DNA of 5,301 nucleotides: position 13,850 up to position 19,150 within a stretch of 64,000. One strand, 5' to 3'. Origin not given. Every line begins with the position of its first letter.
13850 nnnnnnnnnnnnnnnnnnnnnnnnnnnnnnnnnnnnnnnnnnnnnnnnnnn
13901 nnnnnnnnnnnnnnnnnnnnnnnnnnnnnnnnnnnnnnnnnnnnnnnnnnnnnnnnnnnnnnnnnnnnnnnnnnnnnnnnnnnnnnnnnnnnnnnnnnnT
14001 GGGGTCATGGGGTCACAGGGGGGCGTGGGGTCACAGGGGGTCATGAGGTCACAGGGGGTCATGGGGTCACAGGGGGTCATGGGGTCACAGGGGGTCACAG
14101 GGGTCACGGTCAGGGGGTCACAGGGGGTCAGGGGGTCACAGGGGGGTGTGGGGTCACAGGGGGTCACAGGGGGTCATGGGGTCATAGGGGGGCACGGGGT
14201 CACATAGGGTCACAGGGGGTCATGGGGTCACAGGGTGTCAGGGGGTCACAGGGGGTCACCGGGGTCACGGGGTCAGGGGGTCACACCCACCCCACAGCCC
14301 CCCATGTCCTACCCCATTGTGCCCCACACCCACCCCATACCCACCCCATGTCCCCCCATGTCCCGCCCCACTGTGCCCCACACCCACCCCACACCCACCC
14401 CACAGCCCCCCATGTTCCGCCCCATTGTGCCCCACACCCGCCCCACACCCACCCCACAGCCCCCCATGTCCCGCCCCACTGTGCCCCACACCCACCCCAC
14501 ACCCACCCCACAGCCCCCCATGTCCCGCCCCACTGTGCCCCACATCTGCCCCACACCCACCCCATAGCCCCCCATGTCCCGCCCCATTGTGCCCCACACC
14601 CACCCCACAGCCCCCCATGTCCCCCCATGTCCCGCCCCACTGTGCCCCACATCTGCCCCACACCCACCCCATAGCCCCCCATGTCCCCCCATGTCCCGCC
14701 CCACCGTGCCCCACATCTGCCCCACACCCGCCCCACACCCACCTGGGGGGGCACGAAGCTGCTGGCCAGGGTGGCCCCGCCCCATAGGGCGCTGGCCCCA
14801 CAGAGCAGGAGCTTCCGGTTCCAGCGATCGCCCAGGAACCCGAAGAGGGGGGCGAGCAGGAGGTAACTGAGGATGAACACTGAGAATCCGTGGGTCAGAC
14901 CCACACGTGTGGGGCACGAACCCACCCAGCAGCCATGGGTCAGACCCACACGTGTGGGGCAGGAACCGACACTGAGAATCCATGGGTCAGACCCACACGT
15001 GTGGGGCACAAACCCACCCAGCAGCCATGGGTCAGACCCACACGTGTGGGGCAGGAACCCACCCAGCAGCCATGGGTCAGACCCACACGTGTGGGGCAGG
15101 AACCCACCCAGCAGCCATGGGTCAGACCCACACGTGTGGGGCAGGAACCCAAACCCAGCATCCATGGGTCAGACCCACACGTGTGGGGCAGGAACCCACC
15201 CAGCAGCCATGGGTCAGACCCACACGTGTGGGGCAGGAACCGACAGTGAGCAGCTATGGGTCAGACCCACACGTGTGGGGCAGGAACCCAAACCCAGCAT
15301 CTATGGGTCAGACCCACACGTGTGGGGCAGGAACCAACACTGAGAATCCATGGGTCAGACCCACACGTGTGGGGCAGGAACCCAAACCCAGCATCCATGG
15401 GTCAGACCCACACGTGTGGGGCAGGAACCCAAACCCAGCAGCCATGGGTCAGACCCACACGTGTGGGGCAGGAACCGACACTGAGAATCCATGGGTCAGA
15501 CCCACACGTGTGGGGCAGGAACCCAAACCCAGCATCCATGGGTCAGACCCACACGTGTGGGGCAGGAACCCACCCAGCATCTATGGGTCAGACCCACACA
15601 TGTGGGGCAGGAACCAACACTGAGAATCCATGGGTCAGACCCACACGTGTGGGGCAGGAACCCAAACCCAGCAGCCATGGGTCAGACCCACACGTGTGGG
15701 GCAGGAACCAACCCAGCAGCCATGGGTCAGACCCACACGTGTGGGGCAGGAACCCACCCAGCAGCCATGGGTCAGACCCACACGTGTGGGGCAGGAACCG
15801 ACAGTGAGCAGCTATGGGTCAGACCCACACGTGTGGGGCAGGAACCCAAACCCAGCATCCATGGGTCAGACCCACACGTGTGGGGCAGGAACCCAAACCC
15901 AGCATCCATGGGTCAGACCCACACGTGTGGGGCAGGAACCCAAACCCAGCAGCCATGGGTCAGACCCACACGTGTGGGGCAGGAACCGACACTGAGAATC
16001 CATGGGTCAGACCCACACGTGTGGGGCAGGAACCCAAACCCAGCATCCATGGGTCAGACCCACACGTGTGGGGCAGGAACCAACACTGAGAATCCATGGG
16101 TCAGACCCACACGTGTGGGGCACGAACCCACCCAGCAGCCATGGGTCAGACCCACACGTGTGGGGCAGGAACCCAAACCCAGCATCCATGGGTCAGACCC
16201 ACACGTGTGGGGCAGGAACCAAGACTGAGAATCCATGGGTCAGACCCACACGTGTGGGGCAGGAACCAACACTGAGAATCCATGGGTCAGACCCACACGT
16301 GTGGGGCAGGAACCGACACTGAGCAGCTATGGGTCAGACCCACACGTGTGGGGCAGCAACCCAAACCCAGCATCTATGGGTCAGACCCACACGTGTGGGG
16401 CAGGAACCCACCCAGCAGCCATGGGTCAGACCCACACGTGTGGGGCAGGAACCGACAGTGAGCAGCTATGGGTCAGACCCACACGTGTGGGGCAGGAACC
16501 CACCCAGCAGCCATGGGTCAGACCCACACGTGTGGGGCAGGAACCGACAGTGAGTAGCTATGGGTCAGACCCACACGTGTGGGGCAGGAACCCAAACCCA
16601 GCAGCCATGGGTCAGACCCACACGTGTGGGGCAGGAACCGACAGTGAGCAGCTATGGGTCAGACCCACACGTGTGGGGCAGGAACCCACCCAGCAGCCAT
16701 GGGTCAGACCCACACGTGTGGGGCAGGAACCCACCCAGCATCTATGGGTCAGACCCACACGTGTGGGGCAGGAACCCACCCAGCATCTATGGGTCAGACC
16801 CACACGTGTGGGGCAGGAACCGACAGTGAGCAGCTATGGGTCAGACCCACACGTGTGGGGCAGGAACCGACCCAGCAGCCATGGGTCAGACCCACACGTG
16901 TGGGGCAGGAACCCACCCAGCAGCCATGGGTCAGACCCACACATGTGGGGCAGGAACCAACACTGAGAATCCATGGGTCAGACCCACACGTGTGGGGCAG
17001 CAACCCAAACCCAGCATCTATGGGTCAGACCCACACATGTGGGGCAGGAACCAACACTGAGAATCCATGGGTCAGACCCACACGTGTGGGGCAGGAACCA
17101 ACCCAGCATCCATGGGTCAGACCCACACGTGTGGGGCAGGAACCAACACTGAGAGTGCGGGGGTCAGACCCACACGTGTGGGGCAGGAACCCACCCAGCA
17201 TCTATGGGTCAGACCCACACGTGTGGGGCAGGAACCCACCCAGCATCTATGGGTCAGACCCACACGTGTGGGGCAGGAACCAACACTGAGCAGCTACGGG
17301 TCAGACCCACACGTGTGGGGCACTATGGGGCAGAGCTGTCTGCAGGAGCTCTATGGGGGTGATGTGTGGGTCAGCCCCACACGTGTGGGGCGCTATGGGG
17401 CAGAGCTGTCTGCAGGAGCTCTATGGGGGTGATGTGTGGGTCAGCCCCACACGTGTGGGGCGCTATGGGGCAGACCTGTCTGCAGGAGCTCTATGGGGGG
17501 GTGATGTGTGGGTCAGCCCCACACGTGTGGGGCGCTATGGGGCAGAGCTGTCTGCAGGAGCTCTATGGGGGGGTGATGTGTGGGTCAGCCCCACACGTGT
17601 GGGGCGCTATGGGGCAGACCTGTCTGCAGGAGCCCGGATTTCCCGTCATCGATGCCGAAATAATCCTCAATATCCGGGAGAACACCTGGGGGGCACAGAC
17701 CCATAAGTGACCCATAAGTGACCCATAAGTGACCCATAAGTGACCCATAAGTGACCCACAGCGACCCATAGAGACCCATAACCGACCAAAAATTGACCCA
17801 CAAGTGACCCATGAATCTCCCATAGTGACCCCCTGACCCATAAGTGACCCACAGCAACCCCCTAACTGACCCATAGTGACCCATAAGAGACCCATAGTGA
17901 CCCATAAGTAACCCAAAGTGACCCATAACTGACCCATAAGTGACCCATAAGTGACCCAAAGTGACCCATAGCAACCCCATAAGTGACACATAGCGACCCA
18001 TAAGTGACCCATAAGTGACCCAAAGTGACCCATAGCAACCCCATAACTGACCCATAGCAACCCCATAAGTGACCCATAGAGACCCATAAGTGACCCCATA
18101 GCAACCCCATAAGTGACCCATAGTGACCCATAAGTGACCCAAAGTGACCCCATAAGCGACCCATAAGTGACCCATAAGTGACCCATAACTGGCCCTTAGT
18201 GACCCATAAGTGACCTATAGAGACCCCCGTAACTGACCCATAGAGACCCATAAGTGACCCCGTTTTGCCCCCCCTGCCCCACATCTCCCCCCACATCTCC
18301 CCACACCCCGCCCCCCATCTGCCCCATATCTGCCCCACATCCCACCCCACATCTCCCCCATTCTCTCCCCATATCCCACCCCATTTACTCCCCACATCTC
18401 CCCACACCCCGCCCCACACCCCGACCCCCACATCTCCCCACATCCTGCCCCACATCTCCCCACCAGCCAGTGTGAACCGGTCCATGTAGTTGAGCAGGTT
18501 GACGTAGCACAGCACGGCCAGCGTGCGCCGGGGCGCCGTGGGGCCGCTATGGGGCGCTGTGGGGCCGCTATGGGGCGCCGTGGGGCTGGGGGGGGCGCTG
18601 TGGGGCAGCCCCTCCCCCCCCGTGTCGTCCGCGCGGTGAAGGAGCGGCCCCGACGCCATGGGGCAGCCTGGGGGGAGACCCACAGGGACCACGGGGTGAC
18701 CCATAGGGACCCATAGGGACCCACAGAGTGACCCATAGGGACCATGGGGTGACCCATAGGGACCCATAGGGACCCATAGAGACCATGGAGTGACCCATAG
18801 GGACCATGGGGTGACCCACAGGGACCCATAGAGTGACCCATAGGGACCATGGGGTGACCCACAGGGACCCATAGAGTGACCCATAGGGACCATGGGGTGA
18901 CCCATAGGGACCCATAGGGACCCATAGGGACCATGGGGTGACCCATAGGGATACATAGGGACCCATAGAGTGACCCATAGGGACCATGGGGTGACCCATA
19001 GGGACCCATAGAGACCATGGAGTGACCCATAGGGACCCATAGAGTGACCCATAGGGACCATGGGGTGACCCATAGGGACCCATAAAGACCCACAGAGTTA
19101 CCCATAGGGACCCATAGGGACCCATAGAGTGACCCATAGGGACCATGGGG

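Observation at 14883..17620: Intronic satellite made of ~55 perfect palindromic E-boxes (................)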

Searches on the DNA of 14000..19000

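Call 36: search_rna_families(source=window, start=14000, end=19000, threshold=evalue, max_evalue=1)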
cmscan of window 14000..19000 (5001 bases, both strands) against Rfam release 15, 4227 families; matches with E-value up to 1: 8.
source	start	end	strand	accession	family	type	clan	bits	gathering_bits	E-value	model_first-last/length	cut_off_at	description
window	16339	16491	-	RF04124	MIR8565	Gene; miRNA;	-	29.6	136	0.029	1-154/154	no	MIR8565 microRNA precursor family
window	15127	15279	-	RF04124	MIR8565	Gene; miRNA;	-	27.5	136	0.087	1-154/154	no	MIR8565 microRNA precursor family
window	15777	15931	-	RF04124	MIR8565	Gene; miRNA;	-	27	136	0.12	1-154/154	no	MIR8565 microRNA precursor family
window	16523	16677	-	RF04124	MIR8565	Gene; miRNA;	-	26.4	136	0.16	1-154/154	no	MIR8565 microRNA precursor family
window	17122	17272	-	RF04124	MIR8565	Gene; miRNA;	-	26.3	136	0.17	1-154/154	no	MIR8565 microRNA precursor family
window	14900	15050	-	RF03828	MIR831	Gene; miRNA;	-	26.2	100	0.028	1-181/181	no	MIR831 microRNA precursor family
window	17516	17606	+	RF04224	mir-9229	Gene; miRNA;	-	22.2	71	0.61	1-76/76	no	mir-9229 microRNA precursor family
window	17158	17291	-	RF01293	ACA59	Gene; snRNA; snoRNA; HACA-box;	-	19.8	43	0.72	1-151/151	no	Small nucleolar RNA ACA59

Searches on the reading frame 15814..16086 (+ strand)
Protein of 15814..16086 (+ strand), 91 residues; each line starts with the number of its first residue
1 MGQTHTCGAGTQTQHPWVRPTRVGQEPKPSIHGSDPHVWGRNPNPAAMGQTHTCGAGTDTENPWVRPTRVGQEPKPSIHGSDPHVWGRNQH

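Call 12: find_homologous_proteins(query=window:15814-16086:+)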
Query seq(91 aa): no candidate shares three 5-residue words with the query. No homologue found.
